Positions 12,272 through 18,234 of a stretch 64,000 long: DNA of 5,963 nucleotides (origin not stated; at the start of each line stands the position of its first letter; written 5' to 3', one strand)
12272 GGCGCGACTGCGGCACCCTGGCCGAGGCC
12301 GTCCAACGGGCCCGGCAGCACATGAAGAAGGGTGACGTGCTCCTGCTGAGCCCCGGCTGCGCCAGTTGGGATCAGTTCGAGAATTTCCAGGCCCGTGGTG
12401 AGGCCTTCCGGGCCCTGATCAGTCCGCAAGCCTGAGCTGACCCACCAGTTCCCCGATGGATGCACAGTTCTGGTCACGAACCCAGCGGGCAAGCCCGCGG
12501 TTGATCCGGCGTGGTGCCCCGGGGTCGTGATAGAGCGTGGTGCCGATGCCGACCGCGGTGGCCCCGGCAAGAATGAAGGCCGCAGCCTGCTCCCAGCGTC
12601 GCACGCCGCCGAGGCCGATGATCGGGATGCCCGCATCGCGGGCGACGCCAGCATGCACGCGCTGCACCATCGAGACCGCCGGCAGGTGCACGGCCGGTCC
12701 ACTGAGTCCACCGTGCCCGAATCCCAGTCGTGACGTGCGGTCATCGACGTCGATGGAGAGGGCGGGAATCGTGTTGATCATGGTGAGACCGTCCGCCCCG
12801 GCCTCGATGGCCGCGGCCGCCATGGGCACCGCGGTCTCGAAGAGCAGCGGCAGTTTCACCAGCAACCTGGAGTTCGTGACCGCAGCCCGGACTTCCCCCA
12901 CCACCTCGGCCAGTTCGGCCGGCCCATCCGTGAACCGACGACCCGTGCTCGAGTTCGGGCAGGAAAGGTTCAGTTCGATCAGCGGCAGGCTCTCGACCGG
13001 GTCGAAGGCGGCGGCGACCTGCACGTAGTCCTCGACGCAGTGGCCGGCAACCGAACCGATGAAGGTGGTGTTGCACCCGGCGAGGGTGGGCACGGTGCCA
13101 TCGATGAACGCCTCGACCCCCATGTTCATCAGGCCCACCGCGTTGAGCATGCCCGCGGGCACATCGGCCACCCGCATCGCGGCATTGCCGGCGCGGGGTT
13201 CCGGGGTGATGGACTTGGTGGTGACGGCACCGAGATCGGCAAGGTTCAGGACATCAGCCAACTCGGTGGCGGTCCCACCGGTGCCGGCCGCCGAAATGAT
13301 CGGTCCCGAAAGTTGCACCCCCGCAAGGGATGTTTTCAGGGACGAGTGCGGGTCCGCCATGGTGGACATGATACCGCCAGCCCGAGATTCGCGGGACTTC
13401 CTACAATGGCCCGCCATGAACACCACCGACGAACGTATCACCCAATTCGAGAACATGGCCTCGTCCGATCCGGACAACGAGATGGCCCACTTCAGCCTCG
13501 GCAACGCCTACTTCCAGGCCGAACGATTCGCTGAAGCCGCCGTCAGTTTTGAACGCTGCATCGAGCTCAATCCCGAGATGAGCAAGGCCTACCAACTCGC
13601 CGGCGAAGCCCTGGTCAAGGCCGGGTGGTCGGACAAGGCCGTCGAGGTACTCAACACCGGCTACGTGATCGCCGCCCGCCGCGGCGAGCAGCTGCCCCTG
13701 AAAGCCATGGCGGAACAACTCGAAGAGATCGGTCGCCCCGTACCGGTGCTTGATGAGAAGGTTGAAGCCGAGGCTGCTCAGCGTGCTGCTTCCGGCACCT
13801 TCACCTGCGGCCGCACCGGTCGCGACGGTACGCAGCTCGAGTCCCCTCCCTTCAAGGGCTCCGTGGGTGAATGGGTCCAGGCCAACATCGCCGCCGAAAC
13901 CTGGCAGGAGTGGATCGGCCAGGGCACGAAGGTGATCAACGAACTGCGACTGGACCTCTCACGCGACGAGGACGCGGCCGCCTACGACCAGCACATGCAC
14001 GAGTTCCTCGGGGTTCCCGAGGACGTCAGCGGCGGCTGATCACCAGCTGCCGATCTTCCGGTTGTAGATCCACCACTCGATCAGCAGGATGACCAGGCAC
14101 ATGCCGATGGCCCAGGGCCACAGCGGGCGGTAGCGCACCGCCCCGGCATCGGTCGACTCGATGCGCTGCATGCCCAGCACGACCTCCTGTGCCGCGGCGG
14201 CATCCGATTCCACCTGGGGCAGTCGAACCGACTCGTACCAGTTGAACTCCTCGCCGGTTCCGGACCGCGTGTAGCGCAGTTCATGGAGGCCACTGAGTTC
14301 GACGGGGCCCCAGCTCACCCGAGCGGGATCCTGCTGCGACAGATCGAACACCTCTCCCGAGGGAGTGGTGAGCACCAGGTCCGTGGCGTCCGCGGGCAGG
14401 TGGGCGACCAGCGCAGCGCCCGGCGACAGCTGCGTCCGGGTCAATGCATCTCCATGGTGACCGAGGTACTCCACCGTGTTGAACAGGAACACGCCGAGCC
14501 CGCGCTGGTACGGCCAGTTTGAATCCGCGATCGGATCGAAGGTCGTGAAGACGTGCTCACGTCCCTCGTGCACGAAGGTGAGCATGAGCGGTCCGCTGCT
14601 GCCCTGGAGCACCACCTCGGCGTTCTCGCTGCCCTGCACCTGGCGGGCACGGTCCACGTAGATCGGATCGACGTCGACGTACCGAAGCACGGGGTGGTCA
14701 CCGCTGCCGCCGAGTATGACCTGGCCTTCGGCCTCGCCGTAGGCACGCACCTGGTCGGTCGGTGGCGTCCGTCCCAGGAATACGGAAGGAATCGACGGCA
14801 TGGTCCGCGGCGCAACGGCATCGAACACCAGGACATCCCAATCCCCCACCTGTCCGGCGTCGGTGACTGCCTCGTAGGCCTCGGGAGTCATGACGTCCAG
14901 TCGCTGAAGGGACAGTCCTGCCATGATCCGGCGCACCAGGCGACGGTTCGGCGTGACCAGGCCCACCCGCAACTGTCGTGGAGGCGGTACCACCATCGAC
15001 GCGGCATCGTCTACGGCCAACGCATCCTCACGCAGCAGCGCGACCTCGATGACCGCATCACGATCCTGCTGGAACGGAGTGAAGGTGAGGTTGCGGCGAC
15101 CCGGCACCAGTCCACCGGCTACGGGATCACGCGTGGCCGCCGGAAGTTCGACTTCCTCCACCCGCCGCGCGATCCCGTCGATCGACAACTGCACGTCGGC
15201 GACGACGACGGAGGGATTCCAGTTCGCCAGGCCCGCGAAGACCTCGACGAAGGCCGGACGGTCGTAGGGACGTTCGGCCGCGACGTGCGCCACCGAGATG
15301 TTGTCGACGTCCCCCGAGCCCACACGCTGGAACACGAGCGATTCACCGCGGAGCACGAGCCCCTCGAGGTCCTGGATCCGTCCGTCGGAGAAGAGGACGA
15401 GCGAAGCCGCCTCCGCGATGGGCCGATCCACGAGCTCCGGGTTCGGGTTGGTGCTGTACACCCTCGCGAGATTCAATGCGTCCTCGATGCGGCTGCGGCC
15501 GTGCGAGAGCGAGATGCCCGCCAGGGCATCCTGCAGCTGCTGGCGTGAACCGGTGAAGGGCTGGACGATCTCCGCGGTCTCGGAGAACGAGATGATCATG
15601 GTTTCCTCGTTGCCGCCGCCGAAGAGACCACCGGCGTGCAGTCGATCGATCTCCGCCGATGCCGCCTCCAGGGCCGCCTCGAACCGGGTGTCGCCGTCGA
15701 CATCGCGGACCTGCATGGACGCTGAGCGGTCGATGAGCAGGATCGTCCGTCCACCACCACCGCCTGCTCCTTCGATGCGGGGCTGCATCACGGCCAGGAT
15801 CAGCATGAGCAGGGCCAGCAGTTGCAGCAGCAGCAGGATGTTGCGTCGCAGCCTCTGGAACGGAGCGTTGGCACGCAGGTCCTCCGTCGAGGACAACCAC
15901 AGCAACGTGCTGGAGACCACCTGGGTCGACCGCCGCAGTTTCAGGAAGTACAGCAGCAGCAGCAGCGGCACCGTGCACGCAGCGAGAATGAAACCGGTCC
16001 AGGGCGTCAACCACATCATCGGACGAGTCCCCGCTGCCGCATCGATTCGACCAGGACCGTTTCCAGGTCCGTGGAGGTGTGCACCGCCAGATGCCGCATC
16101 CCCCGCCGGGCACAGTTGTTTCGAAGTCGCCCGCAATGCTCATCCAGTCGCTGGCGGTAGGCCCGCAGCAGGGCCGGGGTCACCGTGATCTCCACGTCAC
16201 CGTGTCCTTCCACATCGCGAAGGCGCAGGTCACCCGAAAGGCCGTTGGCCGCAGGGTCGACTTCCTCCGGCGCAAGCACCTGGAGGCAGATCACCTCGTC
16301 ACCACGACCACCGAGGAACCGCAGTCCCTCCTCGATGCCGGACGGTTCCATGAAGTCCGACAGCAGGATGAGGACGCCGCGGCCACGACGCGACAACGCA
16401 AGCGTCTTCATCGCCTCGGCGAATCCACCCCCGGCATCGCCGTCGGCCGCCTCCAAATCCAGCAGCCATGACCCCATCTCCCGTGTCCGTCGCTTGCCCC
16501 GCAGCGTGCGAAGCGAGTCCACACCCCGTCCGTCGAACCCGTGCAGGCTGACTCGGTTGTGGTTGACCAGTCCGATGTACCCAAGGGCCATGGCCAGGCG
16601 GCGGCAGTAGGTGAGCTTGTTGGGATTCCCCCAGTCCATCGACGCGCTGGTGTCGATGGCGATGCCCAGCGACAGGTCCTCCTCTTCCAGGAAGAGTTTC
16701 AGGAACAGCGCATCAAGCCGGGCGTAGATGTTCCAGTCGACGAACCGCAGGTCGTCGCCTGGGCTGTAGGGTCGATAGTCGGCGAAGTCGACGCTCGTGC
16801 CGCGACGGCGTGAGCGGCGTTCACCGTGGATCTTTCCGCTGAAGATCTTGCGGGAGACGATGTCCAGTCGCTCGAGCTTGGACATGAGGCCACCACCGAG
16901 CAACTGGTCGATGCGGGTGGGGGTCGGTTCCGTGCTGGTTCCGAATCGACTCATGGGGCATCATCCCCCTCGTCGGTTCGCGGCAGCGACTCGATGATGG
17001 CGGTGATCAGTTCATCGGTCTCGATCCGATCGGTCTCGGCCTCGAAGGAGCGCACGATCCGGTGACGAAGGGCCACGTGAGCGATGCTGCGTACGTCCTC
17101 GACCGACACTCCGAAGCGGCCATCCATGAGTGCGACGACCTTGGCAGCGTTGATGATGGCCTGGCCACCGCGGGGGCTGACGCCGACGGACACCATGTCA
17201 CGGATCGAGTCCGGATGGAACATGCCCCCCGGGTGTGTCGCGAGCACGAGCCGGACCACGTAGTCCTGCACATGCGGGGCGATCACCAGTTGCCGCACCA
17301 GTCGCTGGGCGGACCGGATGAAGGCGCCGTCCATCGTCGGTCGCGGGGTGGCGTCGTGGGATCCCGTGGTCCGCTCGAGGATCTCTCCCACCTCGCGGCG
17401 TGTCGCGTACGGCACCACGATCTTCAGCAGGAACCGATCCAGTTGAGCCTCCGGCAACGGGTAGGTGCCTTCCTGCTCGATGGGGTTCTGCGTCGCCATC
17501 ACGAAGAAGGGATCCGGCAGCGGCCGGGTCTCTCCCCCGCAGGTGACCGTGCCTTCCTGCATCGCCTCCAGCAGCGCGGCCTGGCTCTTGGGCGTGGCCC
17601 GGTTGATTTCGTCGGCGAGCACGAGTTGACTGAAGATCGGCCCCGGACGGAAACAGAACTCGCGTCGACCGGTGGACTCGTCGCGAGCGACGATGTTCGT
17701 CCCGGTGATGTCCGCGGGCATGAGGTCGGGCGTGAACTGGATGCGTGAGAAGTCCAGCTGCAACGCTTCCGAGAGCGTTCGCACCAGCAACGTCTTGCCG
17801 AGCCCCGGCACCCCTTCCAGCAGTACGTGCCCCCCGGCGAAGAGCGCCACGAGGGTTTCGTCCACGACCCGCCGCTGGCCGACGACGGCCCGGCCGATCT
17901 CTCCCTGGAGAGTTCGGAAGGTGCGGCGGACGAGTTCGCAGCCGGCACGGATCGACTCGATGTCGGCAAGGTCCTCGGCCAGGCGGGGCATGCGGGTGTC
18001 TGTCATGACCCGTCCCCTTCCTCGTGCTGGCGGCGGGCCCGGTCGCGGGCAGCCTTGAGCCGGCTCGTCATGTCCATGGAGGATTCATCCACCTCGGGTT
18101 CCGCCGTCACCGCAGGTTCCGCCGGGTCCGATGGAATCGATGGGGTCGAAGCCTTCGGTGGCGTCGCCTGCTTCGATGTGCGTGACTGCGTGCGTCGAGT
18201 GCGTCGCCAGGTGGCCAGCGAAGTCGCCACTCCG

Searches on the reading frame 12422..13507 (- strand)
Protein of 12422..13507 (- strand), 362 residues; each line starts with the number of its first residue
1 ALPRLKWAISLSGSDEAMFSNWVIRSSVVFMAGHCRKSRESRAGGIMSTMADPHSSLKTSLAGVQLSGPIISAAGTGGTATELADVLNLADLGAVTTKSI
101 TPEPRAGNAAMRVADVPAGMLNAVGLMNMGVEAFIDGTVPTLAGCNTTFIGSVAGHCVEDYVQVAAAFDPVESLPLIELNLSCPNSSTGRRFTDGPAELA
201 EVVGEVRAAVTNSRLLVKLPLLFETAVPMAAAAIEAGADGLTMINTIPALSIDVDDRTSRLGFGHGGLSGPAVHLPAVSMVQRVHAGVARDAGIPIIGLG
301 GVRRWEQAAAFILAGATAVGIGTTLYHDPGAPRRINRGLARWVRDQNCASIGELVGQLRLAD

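Call 66: search_protein_families(library=pfam, proteins=[window:12422-13507:-], max_evalue=0.01)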
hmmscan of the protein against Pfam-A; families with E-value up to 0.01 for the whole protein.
window:12422-13507:- (362 aa): 2 families
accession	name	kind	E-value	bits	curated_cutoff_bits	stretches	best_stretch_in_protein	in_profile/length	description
PF01180.27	DHO_dh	-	1.7e-56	192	27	1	57-341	2-289/291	Dihydroorotate dehydrogenase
PF03060.21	NMO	-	0.0041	17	28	1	264-325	166-225/331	Nitronate monooxygenase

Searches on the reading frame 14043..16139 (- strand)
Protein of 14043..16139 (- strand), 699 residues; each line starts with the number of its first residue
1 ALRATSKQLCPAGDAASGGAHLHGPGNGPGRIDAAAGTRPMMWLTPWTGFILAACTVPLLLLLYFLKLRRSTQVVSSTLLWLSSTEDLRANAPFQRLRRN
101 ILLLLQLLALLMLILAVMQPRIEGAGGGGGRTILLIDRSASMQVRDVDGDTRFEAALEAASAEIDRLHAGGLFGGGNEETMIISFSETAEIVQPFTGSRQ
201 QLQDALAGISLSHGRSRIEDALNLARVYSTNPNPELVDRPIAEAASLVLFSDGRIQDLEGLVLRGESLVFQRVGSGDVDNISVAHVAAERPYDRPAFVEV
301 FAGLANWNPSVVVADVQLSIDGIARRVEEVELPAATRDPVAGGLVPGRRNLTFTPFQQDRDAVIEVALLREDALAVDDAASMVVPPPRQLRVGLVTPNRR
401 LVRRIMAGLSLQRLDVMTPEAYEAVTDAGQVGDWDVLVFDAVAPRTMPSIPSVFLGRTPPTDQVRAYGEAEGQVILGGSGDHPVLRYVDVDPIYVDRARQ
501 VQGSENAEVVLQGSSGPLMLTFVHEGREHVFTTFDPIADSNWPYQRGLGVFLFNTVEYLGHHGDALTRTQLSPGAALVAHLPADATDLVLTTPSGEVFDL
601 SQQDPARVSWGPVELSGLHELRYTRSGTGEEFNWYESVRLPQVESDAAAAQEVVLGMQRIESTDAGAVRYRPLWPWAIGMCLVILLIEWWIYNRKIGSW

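Call 32: search_protein_families(library=pfam, proteins=[window:14043-16139:-], max_evalue=0.01)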
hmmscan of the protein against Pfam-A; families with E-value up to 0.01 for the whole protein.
window:14043-16139:- (699 aa): 2 families
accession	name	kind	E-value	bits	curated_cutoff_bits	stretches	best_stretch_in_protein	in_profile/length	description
PF13519.12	VWA_2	-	1e-14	55.5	27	1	132-253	1-106/107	von Willebrand factor type A domain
PF07584.16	BatA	-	1.1e-10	42.3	25.9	1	41-120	1-77/77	Aerotolerance regulator N-terminal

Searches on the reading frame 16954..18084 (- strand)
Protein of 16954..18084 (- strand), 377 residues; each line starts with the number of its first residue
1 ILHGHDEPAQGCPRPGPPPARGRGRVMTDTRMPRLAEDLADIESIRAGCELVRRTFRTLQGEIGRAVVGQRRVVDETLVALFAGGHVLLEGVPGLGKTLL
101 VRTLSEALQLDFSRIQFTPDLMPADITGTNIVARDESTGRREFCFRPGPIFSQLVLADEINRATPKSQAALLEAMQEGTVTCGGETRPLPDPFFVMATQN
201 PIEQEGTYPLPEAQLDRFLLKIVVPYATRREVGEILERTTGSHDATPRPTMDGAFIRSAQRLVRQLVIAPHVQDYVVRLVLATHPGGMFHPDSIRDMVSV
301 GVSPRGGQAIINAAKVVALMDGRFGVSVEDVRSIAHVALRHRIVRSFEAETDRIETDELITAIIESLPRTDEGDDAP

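Call 32: search_protein_families(library=pfam, proteins=[window:16954-18084:-], max_evalue=0.01)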
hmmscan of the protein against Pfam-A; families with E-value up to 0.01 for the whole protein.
window:16954-18084:- (377 aa): 11 families
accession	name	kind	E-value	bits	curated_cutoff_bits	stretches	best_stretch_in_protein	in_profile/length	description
PF07726.17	AAA_3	-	4.2e-63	211.5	27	1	86-220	1-131/131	ATPase family associated with various cellular activities (AAA)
PF17863.7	AAA_lid_2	-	6.7e-17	61.4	22.7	1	296-362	7-73/74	AAA lid domain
PF07728.20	AAA_5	-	9.7e-13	48.7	22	1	86-218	1-139/139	AAA domain (dynein-related subfamily)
PF20030.5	bpMoxR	-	4.3e-11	42.7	27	1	58-238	5-180/205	MoxR domain in the MoxR-vWA-beta-propeller ternary systems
PF00004.35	AAA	-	3.7e-06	27.9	21.2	1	87-223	1-128/131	ATPase family associated with various cellular activities (AAA)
PF13191.12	AAA_16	-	0.0008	20.4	32.6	1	83-116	21-59/167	AAA ATPase domain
PF00158.32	Sigma54_activat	-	0.00085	19.5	20.2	1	86-204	24-147/168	Sigma-54 interaction domain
PF00493.29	MCM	-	0.0016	18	23.3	1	83-201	56-173/224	MCM P-loop domain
PF05496.18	RuvB_N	-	0.0019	18.5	27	0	85-112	34-61/159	Holliday junction DNA helicase RuvB P-loop domain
PF01078.27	Mg_chelatase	-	0.0024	17.8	20.3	1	66-108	4-46/207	Magnesium chelatase, subunit ChlI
PF13401.12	AAA_22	-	0.0051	17.6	27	0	84-123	5-33/130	AAA domain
